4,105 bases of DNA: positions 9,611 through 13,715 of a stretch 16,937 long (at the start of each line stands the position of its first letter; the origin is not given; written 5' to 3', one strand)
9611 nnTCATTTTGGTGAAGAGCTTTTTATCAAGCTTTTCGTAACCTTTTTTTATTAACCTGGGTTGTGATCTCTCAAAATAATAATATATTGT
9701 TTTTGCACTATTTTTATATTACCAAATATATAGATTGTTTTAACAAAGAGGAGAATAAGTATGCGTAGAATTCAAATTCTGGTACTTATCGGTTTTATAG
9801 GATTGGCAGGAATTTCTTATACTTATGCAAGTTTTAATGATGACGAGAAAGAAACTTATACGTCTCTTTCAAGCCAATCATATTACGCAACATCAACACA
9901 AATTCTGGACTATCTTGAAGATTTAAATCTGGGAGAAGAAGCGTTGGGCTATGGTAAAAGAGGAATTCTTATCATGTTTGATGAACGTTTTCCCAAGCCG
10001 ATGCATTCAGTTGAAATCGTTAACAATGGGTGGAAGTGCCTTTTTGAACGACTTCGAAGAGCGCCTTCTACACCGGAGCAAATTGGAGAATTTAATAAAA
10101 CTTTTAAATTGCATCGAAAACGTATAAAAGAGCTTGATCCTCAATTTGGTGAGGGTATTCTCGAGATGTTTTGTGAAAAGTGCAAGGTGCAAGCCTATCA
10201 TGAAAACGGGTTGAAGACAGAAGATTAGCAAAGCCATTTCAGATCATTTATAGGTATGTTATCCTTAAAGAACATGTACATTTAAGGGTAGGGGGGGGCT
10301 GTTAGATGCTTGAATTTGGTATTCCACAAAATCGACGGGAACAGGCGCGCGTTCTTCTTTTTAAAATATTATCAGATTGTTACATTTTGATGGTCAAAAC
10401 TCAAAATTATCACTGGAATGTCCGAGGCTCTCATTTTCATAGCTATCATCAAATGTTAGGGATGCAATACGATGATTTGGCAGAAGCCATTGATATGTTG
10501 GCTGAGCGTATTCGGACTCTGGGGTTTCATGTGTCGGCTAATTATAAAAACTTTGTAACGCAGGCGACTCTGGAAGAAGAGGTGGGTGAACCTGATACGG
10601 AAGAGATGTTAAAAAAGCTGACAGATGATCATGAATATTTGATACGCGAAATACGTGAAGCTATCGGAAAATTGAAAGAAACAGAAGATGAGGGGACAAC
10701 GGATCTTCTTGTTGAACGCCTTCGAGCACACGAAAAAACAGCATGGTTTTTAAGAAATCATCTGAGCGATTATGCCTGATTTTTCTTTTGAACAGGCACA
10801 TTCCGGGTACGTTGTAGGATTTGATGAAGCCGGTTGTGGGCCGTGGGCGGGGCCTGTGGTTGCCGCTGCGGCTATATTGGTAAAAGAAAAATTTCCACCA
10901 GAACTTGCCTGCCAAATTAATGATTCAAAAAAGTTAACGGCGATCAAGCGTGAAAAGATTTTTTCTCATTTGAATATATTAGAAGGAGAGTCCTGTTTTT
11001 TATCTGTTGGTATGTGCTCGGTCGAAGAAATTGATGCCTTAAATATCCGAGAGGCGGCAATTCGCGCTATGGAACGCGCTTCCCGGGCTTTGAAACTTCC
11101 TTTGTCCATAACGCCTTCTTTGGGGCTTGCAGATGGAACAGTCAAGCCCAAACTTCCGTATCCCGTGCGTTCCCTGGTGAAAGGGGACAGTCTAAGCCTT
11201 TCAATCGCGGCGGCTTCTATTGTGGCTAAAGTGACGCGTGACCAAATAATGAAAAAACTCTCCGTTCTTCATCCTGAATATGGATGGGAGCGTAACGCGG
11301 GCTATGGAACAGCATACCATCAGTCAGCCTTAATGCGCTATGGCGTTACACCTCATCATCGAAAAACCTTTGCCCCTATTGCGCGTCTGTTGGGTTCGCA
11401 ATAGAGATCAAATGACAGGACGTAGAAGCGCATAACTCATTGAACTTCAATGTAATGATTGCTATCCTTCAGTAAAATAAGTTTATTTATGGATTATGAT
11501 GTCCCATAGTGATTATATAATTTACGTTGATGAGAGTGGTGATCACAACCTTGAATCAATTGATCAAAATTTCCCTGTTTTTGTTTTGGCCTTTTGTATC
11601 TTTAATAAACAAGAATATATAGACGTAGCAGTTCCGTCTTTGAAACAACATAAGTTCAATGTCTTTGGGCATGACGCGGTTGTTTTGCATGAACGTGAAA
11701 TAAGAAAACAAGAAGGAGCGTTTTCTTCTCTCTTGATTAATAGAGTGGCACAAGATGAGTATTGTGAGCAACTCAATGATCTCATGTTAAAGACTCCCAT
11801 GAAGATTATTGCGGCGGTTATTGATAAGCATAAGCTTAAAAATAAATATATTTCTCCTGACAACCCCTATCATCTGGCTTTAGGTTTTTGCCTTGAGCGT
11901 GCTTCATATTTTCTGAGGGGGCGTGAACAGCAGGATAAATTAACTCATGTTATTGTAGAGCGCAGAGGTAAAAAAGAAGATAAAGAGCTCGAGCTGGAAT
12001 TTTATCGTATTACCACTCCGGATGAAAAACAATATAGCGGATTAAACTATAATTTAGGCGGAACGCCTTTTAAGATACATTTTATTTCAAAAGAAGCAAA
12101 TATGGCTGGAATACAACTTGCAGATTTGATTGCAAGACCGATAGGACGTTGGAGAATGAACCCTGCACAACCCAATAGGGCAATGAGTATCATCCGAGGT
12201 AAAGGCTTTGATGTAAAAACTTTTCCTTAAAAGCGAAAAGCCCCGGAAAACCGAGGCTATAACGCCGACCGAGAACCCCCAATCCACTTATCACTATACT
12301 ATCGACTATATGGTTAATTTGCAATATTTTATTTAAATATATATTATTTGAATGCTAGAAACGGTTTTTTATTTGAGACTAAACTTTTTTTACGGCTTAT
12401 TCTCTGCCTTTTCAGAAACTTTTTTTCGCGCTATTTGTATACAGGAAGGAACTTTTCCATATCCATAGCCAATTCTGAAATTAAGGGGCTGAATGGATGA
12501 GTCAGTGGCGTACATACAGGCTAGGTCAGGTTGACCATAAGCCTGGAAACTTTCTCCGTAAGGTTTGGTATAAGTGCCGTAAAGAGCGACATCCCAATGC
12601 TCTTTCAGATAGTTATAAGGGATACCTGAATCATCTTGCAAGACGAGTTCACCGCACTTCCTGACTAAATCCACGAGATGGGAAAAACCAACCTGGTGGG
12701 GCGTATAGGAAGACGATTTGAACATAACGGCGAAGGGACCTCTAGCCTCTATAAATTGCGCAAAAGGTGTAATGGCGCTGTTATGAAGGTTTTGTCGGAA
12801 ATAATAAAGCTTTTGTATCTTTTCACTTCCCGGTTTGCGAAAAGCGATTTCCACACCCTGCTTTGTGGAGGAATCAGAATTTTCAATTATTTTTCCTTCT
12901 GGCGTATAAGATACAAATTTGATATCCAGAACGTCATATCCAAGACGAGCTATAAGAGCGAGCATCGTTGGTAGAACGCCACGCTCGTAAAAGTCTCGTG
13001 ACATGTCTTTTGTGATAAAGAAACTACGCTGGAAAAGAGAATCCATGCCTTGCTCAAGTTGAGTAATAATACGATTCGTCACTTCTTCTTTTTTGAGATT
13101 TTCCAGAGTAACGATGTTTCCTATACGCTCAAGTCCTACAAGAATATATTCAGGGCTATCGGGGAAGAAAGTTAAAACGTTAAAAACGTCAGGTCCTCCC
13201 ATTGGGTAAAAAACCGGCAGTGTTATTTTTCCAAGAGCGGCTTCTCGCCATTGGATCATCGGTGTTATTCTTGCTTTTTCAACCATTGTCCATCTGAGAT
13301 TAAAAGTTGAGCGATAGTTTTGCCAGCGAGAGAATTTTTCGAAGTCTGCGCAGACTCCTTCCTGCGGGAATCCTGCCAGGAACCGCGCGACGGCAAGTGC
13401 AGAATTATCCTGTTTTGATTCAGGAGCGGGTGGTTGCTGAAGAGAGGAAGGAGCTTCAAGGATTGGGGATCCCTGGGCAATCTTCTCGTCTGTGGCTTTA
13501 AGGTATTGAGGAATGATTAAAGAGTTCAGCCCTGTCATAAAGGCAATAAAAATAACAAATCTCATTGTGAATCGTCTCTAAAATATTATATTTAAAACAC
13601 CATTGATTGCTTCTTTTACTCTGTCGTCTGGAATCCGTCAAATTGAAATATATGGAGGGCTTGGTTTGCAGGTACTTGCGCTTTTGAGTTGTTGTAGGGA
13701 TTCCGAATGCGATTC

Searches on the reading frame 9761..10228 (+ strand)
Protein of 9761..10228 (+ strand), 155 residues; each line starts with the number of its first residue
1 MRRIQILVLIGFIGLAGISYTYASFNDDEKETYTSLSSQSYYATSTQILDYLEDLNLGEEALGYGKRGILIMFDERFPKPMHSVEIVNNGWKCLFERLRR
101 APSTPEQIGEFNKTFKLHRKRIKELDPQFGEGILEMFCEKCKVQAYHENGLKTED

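Call 17: search_protein_families(library=pfam, proteins=[window:9761-10228:+], max_evalue=0.01)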
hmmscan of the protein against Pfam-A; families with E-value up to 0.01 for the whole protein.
window:9761-10228:+ (155 aa): 0 families

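Call 77: search_protein_families(library=pfam, proteins=[window:9761-10228:+], max_evalue=1)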
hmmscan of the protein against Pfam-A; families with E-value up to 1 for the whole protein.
window:9761-10228:+ (155 aa): 2 families
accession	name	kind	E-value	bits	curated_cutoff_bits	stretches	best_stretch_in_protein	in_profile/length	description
PF19179.5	TTC3_DZIP3_dom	-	0.046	13.9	26.9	1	99-150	20-70/116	E3 ubiquitin-protein ligase TTC3/DZIP3 domain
PF24390.1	PRTase-CE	-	0.14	12.5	27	1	26-97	189-253/253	PRTase-CE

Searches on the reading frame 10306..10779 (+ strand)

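Call 77: search_protein_families(library=pfam, proteins=[window:10306-10779:+], max_evalue=1)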
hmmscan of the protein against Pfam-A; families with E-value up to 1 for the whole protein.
window:10306-10779:+ (157 aa): 7 families
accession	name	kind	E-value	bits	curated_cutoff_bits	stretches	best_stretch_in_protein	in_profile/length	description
PF00210.30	Ferritin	-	1.4e-24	87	24.5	1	18-155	4-138/142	Ferritin-like domain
PF25014.1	NET2A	-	0.0061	16.9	33.1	1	53-129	125-196/235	NET2A-like domain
PF13646.12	HEAT_2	-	0.018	15.7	27.7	1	92-141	26-73/88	HEAT repeats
PF10211.14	Ax_dynein_light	-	0.043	14.3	26.4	1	82-148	108-174/187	Axonemal dynein light chain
PF19174.5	DUF5856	-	0.053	15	34.6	1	43-128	5-81/94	Family of unknown function (DUF5856)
PF03961.19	FapA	-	0.14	12.2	31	1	50-139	147-235/272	Flagellar Assembly Protein A beta solenoid domain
PF06295.17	ZapG-like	-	0.21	12.1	33.5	0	98-143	54-98/123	Z-ring associated protein G-like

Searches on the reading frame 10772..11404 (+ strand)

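Call 77: search_protein_families(library=pfam, proteins=[window:10772-11404:+], max_evalue=1)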
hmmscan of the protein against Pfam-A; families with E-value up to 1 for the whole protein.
window:10772-11404:+ (210 aa): 1 family
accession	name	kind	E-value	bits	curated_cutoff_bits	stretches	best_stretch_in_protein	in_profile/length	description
PF01351.25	RNase_HII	-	1.5e-35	123.3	25.8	1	15-201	1-197/199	Ribonuclease HII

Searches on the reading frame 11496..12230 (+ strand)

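Call 77: search_protein_families(library=pfam, proteins=[window:11496-12230:+], max_evalue=1)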
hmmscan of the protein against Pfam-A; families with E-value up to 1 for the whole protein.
window:11496-12230:+ (244 aa): 1 family
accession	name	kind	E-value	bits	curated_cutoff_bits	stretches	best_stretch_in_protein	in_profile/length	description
PF12686.12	DUF3800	-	4.6e-20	73.3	21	1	8-218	1-148/149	Protein of unknown function (DUF3800)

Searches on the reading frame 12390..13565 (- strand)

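Call 77: search_protein_families(library=pfam, proteins=[window:12390-13565:-], max_evalue=1)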
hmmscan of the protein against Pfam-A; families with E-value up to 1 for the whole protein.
window:12390-13565:- (391 aa): 1 family
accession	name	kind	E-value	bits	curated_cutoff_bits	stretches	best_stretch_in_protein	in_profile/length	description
PF01093.22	Clusterin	-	0.33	10.3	23.6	1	168-194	154-180/430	Clusterin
